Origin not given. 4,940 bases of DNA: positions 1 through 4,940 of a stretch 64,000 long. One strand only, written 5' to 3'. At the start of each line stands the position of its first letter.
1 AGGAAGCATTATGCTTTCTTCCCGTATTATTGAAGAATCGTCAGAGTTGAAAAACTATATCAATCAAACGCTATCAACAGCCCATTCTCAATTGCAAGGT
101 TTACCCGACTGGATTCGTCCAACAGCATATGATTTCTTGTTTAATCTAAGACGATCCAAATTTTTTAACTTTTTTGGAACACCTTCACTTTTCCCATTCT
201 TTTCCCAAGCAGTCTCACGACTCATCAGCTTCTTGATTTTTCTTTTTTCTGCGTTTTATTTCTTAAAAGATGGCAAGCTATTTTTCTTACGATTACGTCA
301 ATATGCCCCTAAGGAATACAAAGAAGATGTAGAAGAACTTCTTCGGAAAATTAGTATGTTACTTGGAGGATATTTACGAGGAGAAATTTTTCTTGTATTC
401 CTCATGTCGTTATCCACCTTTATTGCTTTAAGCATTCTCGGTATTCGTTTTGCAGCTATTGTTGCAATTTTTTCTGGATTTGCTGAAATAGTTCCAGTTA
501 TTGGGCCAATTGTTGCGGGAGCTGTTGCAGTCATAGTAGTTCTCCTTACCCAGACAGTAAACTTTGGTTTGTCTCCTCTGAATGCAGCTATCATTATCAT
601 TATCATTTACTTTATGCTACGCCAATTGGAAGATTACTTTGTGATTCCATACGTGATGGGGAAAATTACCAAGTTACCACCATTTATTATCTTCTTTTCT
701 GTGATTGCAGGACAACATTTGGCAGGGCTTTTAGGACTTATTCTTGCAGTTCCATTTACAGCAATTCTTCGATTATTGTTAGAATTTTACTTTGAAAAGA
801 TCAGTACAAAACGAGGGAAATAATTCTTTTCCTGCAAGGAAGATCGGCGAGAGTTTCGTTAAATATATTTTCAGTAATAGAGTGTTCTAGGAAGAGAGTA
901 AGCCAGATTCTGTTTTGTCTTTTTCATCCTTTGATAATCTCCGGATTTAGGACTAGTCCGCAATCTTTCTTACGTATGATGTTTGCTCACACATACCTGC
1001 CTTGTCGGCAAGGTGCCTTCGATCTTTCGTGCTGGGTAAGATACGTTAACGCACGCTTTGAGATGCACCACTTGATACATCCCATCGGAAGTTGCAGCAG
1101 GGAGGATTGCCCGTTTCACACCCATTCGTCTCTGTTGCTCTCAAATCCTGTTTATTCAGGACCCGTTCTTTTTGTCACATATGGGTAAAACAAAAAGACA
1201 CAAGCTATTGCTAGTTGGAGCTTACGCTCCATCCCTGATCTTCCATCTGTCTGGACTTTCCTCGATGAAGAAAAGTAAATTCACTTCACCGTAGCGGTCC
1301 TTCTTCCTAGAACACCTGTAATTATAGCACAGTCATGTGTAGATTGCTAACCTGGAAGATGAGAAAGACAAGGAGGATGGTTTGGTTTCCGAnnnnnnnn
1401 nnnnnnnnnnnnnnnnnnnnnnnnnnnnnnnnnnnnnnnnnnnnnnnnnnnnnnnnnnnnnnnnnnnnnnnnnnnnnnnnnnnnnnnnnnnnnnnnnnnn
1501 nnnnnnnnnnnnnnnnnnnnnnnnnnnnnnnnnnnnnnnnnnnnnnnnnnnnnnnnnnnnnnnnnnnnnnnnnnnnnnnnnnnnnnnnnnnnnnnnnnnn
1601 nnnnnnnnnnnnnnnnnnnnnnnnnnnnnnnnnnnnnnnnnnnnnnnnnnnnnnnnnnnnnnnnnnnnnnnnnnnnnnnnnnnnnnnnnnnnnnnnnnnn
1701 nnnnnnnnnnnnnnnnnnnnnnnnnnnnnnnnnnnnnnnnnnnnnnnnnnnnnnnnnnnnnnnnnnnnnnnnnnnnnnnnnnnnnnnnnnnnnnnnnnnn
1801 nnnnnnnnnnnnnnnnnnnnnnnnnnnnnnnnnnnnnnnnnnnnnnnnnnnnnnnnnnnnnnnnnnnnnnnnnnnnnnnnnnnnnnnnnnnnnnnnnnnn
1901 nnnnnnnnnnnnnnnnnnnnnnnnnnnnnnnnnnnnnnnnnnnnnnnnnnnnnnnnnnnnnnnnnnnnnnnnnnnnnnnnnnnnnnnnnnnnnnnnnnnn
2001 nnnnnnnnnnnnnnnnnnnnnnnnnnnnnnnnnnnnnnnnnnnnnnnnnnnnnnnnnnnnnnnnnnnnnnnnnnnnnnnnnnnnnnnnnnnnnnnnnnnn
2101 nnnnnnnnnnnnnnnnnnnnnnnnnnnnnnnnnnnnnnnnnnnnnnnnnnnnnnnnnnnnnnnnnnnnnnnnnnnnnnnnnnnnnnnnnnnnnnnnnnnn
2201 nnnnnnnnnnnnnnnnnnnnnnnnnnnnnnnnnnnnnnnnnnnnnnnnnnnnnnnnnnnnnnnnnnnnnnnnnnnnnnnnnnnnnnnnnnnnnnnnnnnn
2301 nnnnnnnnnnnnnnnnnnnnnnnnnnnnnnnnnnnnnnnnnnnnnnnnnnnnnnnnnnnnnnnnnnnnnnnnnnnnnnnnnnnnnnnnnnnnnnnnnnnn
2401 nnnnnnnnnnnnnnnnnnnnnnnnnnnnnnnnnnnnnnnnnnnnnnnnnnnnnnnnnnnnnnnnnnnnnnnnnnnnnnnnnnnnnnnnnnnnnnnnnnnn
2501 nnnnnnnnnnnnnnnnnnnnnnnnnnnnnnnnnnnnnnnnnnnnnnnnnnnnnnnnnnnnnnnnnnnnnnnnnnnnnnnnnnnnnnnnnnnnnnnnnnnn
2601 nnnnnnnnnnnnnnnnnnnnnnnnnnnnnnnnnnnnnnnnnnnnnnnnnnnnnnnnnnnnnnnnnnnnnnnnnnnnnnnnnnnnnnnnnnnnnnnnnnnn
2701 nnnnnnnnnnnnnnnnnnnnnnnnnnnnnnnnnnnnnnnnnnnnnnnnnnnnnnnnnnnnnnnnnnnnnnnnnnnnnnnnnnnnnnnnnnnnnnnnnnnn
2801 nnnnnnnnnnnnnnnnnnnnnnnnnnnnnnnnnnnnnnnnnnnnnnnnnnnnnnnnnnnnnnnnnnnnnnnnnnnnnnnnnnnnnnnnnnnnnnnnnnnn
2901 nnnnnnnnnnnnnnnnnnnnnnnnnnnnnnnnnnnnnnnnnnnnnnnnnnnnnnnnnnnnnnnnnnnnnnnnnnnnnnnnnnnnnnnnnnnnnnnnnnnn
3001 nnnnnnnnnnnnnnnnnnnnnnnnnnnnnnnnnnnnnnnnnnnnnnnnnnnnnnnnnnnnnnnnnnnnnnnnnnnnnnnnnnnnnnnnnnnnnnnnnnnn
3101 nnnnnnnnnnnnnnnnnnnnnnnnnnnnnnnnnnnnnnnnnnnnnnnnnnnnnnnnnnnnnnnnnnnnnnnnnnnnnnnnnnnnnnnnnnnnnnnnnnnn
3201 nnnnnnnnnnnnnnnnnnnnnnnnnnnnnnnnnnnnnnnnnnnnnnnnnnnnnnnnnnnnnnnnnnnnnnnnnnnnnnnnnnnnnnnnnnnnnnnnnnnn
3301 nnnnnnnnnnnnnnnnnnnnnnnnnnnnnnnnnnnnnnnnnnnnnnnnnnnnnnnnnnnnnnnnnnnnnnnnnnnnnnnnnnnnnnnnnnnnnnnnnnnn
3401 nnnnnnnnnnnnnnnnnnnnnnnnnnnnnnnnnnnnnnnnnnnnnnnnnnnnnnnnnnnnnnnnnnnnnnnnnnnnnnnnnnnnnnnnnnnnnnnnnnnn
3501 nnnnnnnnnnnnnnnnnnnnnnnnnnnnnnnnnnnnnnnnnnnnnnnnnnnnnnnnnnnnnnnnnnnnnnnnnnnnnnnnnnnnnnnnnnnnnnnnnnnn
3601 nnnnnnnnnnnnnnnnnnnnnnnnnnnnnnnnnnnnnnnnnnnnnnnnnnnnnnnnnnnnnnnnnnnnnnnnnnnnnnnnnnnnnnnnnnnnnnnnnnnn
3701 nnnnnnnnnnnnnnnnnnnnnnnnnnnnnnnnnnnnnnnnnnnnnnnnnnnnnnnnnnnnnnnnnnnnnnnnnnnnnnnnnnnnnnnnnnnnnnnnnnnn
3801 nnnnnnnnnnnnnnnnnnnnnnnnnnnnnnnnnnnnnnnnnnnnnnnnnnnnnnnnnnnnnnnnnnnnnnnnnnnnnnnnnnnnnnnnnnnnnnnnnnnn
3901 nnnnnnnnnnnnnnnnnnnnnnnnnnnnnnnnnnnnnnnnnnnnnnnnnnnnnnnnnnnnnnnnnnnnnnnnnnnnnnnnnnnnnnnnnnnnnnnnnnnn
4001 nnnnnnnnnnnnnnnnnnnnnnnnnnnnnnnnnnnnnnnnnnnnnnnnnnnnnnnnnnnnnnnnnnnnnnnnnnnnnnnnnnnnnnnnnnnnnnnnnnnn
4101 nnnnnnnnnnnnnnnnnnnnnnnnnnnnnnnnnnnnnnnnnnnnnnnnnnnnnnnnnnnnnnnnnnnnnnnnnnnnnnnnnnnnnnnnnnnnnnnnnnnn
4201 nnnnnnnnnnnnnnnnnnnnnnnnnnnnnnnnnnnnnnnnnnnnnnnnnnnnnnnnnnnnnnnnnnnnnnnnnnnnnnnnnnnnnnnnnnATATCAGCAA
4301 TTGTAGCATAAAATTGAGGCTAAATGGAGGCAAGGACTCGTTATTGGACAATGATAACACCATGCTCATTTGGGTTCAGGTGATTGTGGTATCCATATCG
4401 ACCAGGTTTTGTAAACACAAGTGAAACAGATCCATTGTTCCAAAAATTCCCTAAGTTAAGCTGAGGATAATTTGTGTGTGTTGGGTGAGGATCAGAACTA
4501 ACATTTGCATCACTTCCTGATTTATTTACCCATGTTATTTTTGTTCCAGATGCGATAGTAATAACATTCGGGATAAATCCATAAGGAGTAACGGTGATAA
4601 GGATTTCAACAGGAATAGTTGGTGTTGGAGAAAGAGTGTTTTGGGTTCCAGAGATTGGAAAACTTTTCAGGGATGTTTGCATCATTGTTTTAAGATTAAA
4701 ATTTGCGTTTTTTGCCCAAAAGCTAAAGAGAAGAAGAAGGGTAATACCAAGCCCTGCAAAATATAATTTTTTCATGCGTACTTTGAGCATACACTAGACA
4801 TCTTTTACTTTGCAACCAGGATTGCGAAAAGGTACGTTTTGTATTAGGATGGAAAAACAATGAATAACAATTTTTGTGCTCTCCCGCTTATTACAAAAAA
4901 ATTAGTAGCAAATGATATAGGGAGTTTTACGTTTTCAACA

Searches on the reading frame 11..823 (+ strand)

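Call 26: search_protein_families(library=pfam, proteins=[window:11-823:+], max_evalue=0.0001)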
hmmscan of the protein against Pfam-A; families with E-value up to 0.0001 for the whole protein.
window:11-823:+ (270 aa): 1 family
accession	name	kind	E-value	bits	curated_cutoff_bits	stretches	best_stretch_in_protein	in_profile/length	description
PF01594.21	AI-2E_transport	-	1.3e-46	159.8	34.3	1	5-260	81-326/327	AI-2E family transporter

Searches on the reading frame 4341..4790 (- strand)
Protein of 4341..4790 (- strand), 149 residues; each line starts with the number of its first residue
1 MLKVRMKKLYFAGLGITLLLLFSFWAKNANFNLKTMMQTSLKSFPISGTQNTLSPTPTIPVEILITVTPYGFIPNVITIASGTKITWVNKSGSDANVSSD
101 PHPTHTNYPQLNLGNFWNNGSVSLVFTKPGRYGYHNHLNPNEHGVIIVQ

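Call 26: search_protein_families(library=pfam, proteins=[window:4341-4790:-], max_evalue=0.0001)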
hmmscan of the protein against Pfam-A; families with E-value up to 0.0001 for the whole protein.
window:4341-4790:- (149 aa): 1 family
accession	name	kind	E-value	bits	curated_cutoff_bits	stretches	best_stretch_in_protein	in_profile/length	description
PF13473.12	Cupredoxin_1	-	2.1e-06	28.1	27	1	62-148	22-104/104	Cupredoxin-like domain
